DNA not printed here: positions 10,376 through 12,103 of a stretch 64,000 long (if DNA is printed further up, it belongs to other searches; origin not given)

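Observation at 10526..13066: Operon of a SPASM/twitch-like Cys-cluster protein lacking the radical-SAM motif, a SAM methyltransferase and a small polytopic membrane protein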

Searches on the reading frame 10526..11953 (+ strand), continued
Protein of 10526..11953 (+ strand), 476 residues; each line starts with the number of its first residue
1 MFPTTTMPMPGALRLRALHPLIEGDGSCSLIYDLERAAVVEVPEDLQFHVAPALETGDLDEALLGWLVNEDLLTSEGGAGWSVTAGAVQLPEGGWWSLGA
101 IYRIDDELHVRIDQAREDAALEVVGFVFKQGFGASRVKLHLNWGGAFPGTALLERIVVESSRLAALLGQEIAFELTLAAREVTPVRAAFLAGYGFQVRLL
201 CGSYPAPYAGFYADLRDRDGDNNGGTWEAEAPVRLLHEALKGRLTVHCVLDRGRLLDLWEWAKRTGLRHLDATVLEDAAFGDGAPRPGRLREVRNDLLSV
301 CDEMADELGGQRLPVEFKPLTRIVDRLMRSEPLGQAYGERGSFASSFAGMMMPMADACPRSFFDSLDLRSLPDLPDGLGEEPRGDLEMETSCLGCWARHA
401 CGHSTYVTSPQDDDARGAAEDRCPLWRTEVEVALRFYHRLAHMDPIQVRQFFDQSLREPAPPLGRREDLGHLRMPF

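Call 62: search_solved_structures(query=A3, max_evalue=1, show_alignments=2)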
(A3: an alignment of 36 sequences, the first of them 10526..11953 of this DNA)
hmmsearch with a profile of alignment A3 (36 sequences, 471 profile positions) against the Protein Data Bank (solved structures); distinct sequences matched with E-value up to 1: 10.
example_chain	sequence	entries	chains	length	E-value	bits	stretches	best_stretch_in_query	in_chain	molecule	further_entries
5wgg_A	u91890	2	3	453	9.2e-62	212.4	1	26-431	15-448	Radical SAM domain protein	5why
4k37_A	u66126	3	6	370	1.6e-18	69.8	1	94-407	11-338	Anaerobic sulfatase-maturating enzyme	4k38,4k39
4k36_A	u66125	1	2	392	2e-18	69.5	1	94-407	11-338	Anaerobic sulfatase-maturating enzyme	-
8vpo_A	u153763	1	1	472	8.5e-16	60.8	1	85-267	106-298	Radical SAM core domain-containing protein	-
9gm3_A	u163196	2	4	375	3.9e-12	48.7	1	90-235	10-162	ChlB radical SAM domain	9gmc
5v1q_A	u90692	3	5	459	0.0016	20.3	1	324-418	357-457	Radical SAM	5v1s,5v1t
6efn_A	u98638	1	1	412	0.0084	18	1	92-261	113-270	Sporulation killing factor maturation protein SkfB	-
3b0x_A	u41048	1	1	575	0.14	13.9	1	219-273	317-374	DNA polymerase beta family (X family)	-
3au2_A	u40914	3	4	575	0.14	13.9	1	219-273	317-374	DNA polymerase beta family (X family)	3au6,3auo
3b0y_A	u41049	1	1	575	0.14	13.9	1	219-273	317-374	DNA polymerase beta family (X family)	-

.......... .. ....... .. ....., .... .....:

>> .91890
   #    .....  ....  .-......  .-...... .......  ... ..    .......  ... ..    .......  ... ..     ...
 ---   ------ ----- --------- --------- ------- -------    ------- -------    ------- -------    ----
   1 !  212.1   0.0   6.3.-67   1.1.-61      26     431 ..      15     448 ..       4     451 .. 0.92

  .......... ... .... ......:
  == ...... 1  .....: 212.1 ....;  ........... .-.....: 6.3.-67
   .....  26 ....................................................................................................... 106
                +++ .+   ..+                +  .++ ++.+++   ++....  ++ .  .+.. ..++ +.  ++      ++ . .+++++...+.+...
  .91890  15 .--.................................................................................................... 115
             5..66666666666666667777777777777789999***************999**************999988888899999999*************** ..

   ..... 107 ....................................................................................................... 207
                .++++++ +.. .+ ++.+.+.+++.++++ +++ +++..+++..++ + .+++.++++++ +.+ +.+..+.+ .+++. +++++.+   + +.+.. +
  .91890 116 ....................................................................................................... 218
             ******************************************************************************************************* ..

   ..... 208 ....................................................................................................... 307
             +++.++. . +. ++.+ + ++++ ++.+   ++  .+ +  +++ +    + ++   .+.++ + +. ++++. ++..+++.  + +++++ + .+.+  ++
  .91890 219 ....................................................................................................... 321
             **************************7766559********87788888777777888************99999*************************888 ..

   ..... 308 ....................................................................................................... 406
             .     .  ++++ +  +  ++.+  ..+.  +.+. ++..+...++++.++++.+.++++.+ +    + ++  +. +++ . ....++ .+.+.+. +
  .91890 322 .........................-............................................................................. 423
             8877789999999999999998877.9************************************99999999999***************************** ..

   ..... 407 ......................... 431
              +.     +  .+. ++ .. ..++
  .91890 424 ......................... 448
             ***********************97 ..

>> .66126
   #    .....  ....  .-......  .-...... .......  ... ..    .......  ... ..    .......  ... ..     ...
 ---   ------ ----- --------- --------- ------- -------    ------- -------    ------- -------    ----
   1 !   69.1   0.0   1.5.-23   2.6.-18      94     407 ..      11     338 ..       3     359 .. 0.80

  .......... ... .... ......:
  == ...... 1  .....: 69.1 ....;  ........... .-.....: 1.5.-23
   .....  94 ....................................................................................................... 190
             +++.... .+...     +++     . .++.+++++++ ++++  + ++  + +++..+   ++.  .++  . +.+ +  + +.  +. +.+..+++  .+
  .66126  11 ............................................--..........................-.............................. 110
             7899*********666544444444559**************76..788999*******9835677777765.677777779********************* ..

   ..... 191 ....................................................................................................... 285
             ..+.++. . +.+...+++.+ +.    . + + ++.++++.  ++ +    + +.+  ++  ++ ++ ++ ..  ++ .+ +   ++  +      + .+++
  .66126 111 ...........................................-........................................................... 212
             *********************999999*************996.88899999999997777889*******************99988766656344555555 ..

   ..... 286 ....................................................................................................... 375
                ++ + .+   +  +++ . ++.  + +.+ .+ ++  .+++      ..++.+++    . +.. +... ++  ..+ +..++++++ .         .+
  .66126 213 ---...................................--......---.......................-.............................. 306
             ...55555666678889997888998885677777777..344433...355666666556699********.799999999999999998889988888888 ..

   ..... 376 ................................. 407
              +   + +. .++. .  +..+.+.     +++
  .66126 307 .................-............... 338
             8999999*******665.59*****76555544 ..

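Call 63: search_solved_structures(query=A4, max_evalue=1, show_alignments=2)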
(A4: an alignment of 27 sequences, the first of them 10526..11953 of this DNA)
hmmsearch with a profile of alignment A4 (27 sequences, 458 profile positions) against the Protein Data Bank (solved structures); distinct sequences matched with E-value up to 1: 3.
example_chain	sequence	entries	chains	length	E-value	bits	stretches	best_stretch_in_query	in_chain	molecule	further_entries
5wgg_A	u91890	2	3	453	5.1e-07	32.2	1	329-417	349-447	Radical SAM domain protein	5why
5cw9_A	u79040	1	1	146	0.42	12.7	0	112-176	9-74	De novo designed ferredoxin-ferredoxin domain insertion protein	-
4ky3_A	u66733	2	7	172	0.68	12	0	104-181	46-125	designed protein OR327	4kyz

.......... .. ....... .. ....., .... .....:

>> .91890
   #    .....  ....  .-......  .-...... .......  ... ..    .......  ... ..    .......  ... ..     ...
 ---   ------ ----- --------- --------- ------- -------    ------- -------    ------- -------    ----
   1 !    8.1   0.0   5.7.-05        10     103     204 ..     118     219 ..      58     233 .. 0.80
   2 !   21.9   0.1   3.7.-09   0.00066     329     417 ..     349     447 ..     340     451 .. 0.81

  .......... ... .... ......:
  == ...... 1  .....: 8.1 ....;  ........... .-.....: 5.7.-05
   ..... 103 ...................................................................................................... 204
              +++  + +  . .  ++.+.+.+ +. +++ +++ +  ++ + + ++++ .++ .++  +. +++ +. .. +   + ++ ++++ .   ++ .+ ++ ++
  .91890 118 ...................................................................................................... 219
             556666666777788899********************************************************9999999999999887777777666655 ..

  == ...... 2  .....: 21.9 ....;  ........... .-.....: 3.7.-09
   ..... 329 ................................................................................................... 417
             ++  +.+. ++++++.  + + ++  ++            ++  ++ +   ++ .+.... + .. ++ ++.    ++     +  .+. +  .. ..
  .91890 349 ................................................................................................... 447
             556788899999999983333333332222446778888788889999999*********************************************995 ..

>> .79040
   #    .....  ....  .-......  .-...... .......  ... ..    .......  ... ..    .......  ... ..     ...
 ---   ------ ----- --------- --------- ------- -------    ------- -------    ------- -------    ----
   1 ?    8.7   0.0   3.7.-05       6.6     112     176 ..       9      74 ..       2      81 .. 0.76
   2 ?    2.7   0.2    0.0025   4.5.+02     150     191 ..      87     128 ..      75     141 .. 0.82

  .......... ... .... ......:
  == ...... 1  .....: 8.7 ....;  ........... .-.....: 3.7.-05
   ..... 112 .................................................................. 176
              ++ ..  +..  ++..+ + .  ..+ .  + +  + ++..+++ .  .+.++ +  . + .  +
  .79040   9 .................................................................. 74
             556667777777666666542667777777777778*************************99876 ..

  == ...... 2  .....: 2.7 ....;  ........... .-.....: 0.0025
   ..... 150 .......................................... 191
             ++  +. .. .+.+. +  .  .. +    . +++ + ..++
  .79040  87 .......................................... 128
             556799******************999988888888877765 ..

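Call 68: search_protein_families(library=ncbifam, proteins=[L067:6586-7998:+], max_evalue=0.1)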
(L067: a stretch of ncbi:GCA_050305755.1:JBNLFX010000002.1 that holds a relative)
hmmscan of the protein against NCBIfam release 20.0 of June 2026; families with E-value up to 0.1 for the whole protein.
L067:6586-7998:+ (471 aa): 69 families (the best 25 are shown)
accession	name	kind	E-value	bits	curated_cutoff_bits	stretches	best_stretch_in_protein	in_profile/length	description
NF047865.1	rSAM_PapB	equivalog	6.7e-64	216.2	340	1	101-423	4-319/330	PapB family radical SAM/SPASM ranthipeptide maturase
TIGR04064.1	rSAM_nif11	equivalog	2.3e-55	188.2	518.7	1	12-422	4-402/459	nif11-like peptide radical SAM maturase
TIGR03906.1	quino_hemo_SAM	equivalog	2.5e-53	181.4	453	1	11-457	2-458/467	quinohemoprotein amine dehydrogenase maturation protein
TIGR03974.1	rSAM_six_Cys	equivalog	8e-45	153.5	425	1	100-424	97-420/451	thioether cross-link-forming SCIFF peptide maturase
TIGR04068.1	rSAM_ocin_clost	equivalog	5.7e-38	131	500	2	103-252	87-234/462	Cys-rich peptide radical SAM maturase CcpM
NF040492.1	not_ScfB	exception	6.3e-37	127.5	855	1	101-425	96-420/450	ScfB-related radical SAM/SPASM orphan maturase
NF041298.1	rSAM_mat_DynA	equivalog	1.3e-33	116.5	450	1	108-452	9-352/356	dynobactin maturation radical SAM/SPASM protein DynA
TIGR03942.1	sulfatase_rSAM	equivalog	1.4e-32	113.2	349.45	1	105-423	6-327/363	anaerobic sulfatase maturase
NF041707.1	rSAM_YhhB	equivalog_domain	6.2e-31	107.6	445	1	101-253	3-155/369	cyclophane-forming radical SAM/SPASM peptide maturase YhhB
TIGR04163.1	rSAM_cobopep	equivalog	9.6e-29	100.4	375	1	106-425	70-392/428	peptide-modifying radical SAM enzyme CbpB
TIGR04280.1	geopep_mat_rSAM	hypoth_equivalog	1.5e-28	100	400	1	97-423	81-395/428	geopeptide radical SAM maturase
NF010321.0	PRK13758.1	equivalog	1e-25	90.7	441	1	106-426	11-336/370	anaerobic sulfatase-maturase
TIGR04269.1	SAM_SPASM_FxsB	subfamily_domain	1.7e-25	89.9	370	1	101-255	3-159/363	FxsB family cyclophane-forming radical SAM/SPASM peptide maturase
TIGR04084.1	rSAM_AF0577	subfamily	1.2e-24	87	225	1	107-421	4-286/347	TIGR04084 family radical SAM/SPASM domain-containing protein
NF038107.1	rSAM_NF038107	equivalog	3.1e-24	85.5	600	1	101-445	86-429/444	Cys-every-fifth radical SAM/SPASM peptide maturase CefB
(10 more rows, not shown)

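Call 80: find_encoding_contigs(protein=P0210, flank=8000, max_places=3)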
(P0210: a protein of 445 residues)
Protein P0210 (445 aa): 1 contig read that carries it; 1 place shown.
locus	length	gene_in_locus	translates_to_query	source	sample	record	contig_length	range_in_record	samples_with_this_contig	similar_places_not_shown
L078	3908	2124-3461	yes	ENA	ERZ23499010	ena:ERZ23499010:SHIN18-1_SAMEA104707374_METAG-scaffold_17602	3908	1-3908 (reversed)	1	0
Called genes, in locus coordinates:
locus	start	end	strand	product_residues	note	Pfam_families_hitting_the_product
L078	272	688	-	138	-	-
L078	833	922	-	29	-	-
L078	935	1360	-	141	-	-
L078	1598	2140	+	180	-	-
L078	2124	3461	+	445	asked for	PF04055:Radical_SAM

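Call 81: find_encoding_contigs(protein=P0204, flank=8000, max_places=3)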
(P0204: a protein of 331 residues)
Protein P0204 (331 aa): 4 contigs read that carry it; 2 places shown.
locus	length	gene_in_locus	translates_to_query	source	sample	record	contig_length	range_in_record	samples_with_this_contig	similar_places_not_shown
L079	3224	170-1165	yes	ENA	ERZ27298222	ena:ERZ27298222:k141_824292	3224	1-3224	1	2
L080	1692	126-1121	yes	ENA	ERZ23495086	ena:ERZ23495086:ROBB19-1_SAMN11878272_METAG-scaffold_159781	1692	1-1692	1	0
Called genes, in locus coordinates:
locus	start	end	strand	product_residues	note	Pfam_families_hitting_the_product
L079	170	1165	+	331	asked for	PF04055:Radical_SAM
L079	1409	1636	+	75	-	-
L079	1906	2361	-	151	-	PF22381:Staph_reg_Sar_Rot (weak), PF12802:MarR_2, PF13463:HTH_27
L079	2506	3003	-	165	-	PF01478:Peptidase_A24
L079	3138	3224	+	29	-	?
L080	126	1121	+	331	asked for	PF04055:Radical_SAM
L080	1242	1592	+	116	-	-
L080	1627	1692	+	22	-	?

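Call 99: search_protein_families(library=pfam, proteins=[L054:8411-9772:+, L054:9904-10536:+, L054:11110-11508:+, L039:5285-6799:-, L054:2415-3713:-], max_evalue=0.001)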
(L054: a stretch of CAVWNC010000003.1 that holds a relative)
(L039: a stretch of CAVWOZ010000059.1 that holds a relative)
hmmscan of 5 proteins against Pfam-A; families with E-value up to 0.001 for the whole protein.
L054:8411-9772:+ (454 aa): 4 families
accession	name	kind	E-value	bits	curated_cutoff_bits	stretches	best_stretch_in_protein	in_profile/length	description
PF03707.21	MHYT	-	3e-45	152.4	21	2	58-116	1-59/59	Bacterial signalling protein N terminal repeat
PF02518.31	HATPase_c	-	7.6e-19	68.6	26.4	1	362-452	3-109/111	Histidine kinase-, DNA gyrase B-, and HSP90-like ATPase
PF07730.19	HisKA_3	-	4.7e-11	43.5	24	1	258-320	3-66/68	Histidine kinase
PF13581.12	HATPase_c_2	-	9.1e-07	29.4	27.4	1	355-425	22-107/127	Histidine kinase-like ATPase domain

L054:9904-10536:+ (211 aa): 3 families
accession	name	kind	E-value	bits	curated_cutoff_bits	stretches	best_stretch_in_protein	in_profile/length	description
PF00072.30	Response_reg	-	7.2e-29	100.6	30.2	1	4-116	1-111/111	Response regulator receiver domain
PF00196.25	GerE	-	4.9e-14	52.1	23.5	1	148-203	2-57/57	Bacterial regulatory proteins, luxR family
PF13384.12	HTH_23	-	2.9e-05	24.2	24.6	1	152-192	6-45/50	Homeodomain-like domain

L054:11110-11508:+ (133 aa): 0 families

L039:5285-6799:- (504 aa): 3 families
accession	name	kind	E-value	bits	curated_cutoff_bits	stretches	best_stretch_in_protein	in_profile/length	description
PF00282.25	Pyridoxal_deC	-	1.9e-45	155.7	27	1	82-434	12-372/375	Pyridoxal-dependent decarboxylase conserved domain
PF00266.25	Aminotran_5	-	1.1e-06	28.4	21.5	1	213-331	93-202/371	Aminotransferase class-V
PF01212.27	Beta_elim_lyase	-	2.3e-05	24.3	27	1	207-416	69-231/288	Beta-eliminating lyase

L054:2415-3713:- (432 aa): 1 family
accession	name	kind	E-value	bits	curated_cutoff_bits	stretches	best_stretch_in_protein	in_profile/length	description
PF13424.12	TPR_12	-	0.00016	22.2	30.1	1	149-221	2-75/77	Tetratricopeptide repeat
